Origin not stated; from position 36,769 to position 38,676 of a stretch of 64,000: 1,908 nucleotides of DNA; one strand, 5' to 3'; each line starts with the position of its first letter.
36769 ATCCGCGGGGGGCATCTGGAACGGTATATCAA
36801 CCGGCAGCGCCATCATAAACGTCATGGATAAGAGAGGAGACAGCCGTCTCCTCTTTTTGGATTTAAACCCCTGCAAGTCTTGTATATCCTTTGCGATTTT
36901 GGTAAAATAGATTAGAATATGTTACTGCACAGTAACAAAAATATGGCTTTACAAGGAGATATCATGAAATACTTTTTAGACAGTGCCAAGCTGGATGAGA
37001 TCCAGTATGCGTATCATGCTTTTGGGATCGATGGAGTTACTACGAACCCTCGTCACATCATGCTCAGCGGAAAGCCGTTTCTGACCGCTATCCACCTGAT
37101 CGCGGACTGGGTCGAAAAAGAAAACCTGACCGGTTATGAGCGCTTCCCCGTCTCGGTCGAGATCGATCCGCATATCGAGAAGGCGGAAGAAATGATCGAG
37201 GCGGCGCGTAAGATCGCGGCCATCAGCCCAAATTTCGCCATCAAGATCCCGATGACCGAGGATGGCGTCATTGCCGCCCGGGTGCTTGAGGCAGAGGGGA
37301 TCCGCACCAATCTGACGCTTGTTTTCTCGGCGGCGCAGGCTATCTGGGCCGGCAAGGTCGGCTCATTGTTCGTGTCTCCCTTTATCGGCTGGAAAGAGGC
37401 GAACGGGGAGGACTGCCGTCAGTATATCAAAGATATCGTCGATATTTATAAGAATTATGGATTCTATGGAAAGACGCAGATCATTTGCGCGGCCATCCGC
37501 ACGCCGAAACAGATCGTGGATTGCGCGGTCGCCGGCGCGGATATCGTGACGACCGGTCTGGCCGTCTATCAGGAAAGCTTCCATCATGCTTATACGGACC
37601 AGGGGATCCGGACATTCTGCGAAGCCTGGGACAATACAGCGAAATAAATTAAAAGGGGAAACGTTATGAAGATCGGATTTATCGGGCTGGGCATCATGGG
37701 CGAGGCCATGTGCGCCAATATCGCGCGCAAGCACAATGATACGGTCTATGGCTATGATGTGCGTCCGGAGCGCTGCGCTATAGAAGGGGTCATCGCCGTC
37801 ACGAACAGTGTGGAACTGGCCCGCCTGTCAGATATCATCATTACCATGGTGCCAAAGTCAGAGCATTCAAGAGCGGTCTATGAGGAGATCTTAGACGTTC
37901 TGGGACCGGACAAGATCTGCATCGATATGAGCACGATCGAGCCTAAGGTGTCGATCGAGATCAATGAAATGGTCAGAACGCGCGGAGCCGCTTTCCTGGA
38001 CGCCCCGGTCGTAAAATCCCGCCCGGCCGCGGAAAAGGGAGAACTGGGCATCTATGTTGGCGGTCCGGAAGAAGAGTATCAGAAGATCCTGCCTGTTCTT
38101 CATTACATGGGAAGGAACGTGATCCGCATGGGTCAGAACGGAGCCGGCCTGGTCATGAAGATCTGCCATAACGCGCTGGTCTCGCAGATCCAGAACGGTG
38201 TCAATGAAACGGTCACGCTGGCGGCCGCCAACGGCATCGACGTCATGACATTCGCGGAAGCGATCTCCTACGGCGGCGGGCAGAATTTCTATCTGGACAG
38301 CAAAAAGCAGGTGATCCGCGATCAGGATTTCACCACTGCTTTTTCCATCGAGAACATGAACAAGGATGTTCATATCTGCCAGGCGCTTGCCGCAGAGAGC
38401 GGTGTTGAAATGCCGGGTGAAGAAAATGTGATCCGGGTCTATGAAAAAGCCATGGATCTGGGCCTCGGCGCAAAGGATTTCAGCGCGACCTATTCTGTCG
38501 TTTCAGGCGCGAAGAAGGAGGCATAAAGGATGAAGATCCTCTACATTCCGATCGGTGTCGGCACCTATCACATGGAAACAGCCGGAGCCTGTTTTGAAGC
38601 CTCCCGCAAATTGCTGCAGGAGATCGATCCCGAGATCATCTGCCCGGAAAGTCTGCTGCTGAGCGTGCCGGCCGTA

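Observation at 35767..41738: Candidate sulfoquinovose transaldolase-type (sulfo-TAL/SFT) operon with an adjacent MocR regulator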

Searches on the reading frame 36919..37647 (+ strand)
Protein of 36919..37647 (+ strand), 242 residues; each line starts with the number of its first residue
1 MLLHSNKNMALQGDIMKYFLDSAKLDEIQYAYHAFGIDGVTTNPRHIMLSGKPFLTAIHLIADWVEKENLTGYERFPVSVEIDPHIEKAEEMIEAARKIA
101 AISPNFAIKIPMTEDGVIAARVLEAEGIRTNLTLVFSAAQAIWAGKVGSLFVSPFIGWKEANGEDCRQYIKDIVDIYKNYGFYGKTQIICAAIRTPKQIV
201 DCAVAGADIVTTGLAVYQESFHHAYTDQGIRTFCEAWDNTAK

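Call 3: search_protein_families(library=pfam, proteins=[window:36919-37647:+])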
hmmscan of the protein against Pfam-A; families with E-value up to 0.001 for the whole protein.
window:36919-37647:+ (242 aa): 1 family
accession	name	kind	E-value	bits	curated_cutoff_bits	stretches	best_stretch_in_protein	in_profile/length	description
PF00923.25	TAL_FSA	-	2.9e-41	142.1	27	1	19-237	2-278/285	Transaldolase/Fructose-6-phosphate aldolase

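Call 4: search_protein_families(library=ncbifam, proteins=[window:36919-37647:+])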
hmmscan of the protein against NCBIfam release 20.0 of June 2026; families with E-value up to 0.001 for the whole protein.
window:36919-37647:+ (242 aa): 11 families
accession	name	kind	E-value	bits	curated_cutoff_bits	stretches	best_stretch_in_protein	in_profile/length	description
TIGR00875.1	fsa_talC_mipB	equivalog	1.5e-55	187.9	245.95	1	16-239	1-211/213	fructose-6-phosphate aldolase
NF009296.0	PRK12653.1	subfamily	6.1e-30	104.6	306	1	16-239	1-213/220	fructose-6-phosphate aldolase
TIGR00874.1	talAB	equivalog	3.2e-19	69.4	396.2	1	79-218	100-248/317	transaldolase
NF009299.0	PRK12656.1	equivalog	6.8e-19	68.3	214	1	16-240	1-216/222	fructose-6-phosphate aldolase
NF008965.0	PRK12309.1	equivalog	5.5e-16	58.6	550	1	79-213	106-249/392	transaldolase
NF009001.0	PRK12346.1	subfamily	4.7e-14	52.7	439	1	81-218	103-249/316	transaldolase A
NF002881.0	PRK03343.1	subfamily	7.5e-12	45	367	1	78-140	107-172/370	transaldolase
NF003026.0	PRK03903.1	equivalog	1.2e-10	41.1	344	1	59-141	79-160/323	transaldolase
TIGR02134.1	transald_staph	equivalog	2.8e-10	40.3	281.95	1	16-214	6-200/236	transaldolase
TIGR00876.1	tal_mycobact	equivalog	1.3e-09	37.9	233.75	1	68-140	90-161/350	transaldolase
NF007080.0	PRK09533.1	equivalog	3.1e-08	31.9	712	1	78-139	107-171/949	bifunctional transaldolase/phosoglucose isomerase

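Call 8: search_solved_structures(query=window:36964-37647:+, show_alignments=2)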
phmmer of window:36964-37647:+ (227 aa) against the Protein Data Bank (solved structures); distinct sequences matched with E-value up to 0.001: 52.
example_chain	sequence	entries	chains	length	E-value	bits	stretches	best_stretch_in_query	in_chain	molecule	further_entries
8bc3_A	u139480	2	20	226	1.3e-82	279.9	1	1-226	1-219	BmSF-TAL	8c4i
8bc4_A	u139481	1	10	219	1.5e-82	279.7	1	1-225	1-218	Transaldolase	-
8bc2_A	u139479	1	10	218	1.8e-80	272.9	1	1-225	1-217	Transaldolase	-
1vpx_A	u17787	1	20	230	1.2e-46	162.3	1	1-223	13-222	PROTEIN (Transaldolase (EC 2.2.1.2))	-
6ys0_A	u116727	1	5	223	5.9e-41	143.7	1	1-224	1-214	Probable transaldolase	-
6yre_A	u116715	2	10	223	3.5e-40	141.1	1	1-224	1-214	Probable transaldolase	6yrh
3s0c_A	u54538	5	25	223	4e-40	141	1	1-224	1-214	Probable transaldolase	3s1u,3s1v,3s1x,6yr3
6yrm_A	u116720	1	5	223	4e-40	140.9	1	1-224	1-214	Probable transaldolase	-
6yrt_A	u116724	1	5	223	5.5e-40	140.5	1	1-224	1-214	Transaldolase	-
4xz9_A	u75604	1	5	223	2.6e-39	138.3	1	1-224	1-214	Probable transaldolase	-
3s1w_A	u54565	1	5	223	2.8e-39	138.2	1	1-224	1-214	Probable transaldolase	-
3r8r_A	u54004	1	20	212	2.8e-36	128.4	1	1-223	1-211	Transaldolase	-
1wx0_A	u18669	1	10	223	6.4e-36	127.2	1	1-224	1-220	transaldolase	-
9ui2_A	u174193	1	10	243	8.7e-36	126.8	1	1-224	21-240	Probable transaldolase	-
4rz4_A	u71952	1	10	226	3.5e-24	88.8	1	3-223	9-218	Fructose-6-phosphate aldolase 1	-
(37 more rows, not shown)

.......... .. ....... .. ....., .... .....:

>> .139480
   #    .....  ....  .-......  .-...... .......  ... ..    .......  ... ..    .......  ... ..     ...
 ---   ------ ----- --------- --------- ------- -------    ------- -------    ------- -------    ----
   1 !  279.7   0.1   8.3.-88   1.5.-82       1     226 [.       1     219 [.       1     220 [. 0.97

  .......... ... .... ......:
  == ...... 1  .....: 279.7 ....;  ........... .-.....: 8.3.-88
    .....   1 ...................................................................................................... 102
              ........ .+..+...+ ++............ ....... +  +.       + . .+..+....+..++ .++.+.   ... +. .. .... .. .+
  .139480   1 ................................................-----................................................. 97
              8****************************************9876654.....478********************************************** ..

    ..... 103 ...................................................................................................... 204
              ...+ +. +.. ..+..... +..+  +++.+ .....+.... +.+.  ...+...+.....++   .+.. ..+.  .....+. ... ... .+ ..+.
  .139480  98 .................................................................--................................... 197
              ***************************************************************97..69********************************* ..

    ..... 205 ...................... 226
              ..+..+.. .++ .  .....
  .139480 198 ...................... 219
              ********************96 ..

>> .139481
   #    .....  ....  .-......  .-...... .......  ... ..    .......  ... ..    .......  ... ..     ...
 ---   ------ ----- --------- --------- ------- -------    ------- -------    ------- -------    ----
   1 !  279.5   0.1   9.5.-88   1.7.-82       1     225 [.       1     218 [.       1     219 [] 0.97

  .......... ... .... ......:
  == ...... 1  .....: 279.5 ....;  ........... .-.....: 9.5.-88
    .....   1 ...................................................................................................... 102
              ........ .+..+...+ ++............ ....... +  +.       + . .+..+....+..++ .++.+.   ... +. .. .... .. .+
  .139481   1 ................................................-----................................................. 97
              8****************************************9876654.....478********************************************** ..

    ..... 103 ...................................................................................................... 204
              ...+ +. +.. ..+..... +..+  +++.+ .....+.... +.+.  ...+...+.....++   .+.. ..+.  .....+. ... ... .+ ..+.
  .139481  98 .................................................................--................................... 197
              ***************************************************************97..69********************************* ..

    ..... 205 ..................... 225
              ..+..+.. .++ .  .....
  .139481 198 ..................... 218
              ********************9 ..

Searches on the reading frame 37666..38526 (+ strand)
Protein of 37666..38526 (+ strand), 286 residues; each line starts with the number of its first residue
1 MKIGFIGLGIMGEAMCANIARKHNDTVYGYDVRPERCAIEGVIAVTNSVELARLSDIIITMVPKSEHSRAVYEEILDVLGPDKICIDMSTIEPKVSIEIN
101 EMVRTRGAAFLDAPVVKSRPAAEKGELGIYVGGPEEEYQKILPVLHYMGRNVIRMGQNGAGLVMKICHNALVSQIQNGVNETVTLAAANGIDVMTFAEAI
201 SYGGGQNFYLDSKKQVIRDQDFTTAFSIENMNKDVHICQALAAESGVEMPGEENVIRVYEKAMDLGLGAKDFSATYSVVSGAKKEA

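Call 3: search_protein_families(library=pfam, proteins=[window:37666-38526:+])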
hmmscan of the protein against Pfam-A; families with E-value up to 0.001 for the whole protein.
window:37666-38526:+ (286 aa): 6 families
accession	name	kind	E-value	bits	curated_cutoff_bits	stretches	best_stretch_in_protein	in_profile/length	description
PF03446.21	NAD_binding_2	-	1.5e-37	129.5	21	1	2-156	1-161/161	NAD binding domain of 6-phosphogluconate dehydrogenase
PF14833.11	NAD_binding_11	-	3.5e-21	76.1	30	1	159-278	1-121/122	NAD-binding of NADP-dependent 3-hydroxyisobutyrate dehydrogenase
PF03807.23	F420_oxidored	-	4.6e-06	27.6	21.6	1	2-89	1-92/94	NADP oxidoreductase coenzyme F420-dependent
PF02153.23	PDH_N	-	0.00015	21.7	26.5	1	21-104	7-94/154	Prephenate dehydrogenase, nucleotide-binding domain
PF02826.25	2-Hacid_dh_C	-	0.00022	21.1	25.1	1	2-84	38-122/178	D-isomer specific 2-hydroxyacid dehydrogenase, NAD binding domain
PF07991.19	KARI_N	-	0.00042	20.4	20.6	0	2-82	6-88/165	Acetohydroxy acid isomeroreductase, NADPH-binding domain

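Call 4: search_protein_families(library=ncbifam, proteins=[window:37666-38526:+])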
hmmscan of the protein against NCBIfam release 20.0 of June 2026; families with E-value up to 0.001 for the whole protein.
window:37666-38526:+ (286 aa): 12 families
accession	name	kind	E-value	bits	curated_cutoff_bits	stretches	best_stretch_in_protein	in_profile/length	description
TIGR01692.1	HIBADH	equivalog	1.8e-51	175.2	291.6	1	5-276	1-284/288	3-hydroxyisobutyrate dehydrogenase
NF008592.0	PRK11559.1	equivalog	3.8e-48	164.3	397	1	1-275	3-282/296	2-hydroxy-3-oxopropionate reductase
TIGR01505.1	tartro_sem_red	equivalog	1.3e-43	149.3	340.75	1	2-277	1-281/291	2-hydroxy-3-oxopropionate reductase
NF012005.0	PRK15461.1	equivalog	5.7e-37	127.5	348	1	2-279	3-286/298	sulfolactaldehyde 3-reductase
NF043037.1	ThreonDh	equivalog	1.6e-33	116.4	350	1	2-281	4-289/297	L-threonate dehydrogenase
NF011633.0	PRK15059.1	equivalog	1.1e-27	97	451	1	1-255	1-259/292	2-hydroxy-3-oxopropionate reductase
NF007161.0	PRK09599.1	subfamily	3.8e-18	65.8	271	1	1-195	1-195/302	NADP-dependent phosphogluconate dehydrogenase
TIGR00872.1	gnd_rel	equivalog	7.4e-14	51.7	297.2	1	1-187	1-193/299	phosphogluconate dehydrogenase (NAD(+)-dependent, decarboxylating)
NF006765.0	PRK09287.1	equivalog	8.1e-12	44.8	413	1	2-170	5-188/476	NADP-dependent phosphogluconate dehydrogenase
TIGR00873.1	gnd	equivalog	1e-08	34.5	426.7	1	2-170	1-184/467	decarboxylating NADP(+)-dependent phosphogluconate dehydrogenase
NF006307.0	PRK08507.1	equivalog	1.6e-06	27.5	295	1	1-105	1-107/275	prephenate dehydrogenase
NF005650.0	PRK07417.1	equivalog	0.00046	19.5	290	1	1-98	2-101/281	prephenate/arogenate dehydrogenase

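Call 9: search_solved_structures(query=window:37666-38526:+, show_alignments=1)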
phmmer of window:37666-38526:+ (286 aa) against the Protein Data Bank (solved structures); distinct sequences matched with E-value up to 0.001: 50.
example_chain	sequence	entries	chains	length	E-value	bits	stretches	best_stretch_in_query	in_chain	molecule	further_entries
9rb2_A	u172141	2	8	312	1.6e-35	126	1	2-274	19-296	Probable oxidoreductase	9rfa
3cky_A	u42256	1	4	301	1.8e-35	125.8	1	1-278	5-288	2-hydroxymethyl glutarate dehydrogenase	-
5je8_A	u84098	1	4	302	2.5e-34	122.1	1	2-280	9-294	3-hydroxyisobutyrate dehydrogenase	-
3q3c_A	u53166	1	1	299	7.6e-34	120.5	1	2-276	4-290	Probable 3-hydroxyisobutyrate dehydrogenase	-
3obb_A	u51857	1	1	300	7.7e-34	120.5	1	2-276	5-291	Probable 3-hydroxyisobutyrate dehydrogenase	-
3w6u_A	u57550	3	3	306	1.3e-32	116.4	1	1-271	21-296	6-phosphogluconate dehydrogenase, NAD-binding protein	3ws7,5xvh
3doj_A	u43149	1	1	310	1.4e-32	116.4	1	1-280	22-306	Dehydrogenase-like protein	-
1vpd_A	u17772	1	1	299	2.8e-32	115.4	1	1-274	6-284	TARTRONATE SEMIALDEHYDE REDUCTASE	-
3w6z_A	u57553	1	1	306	9.2e-32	113.7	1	1-271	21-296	6-phosphogluconate dehydrogenase, NAD-binding protein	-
2gf2_A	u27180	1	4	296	2.1e-30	109.2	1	1-277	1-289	3-hydroxyisobutyrate dehydrogenase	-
2i9p_A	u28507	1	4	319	2.7e-30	108.8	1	1-277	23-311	3-hydroxyisobutyrate dehydrogenase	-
3pdu_A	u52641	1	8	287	6.5e-30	107.6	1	3-279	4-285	3-hydroxyisobutyrate dehydrogenase family protein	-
3pef_A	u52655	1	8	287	4.4e-29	104.9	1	2-277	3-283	6-phosphogluconate dehydrogenase, NAD-binding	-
5y8g_A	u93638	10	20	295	2.7e-27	99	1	3-274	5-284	Probable 3-hydroxyisobutyrate dehydrogenase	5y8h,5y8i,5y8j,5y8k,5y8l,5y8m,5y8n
9k2j_A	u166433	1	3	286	1.1e-26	97.1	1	1-279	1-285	3-hydroxyisobutyrate dehydrogenase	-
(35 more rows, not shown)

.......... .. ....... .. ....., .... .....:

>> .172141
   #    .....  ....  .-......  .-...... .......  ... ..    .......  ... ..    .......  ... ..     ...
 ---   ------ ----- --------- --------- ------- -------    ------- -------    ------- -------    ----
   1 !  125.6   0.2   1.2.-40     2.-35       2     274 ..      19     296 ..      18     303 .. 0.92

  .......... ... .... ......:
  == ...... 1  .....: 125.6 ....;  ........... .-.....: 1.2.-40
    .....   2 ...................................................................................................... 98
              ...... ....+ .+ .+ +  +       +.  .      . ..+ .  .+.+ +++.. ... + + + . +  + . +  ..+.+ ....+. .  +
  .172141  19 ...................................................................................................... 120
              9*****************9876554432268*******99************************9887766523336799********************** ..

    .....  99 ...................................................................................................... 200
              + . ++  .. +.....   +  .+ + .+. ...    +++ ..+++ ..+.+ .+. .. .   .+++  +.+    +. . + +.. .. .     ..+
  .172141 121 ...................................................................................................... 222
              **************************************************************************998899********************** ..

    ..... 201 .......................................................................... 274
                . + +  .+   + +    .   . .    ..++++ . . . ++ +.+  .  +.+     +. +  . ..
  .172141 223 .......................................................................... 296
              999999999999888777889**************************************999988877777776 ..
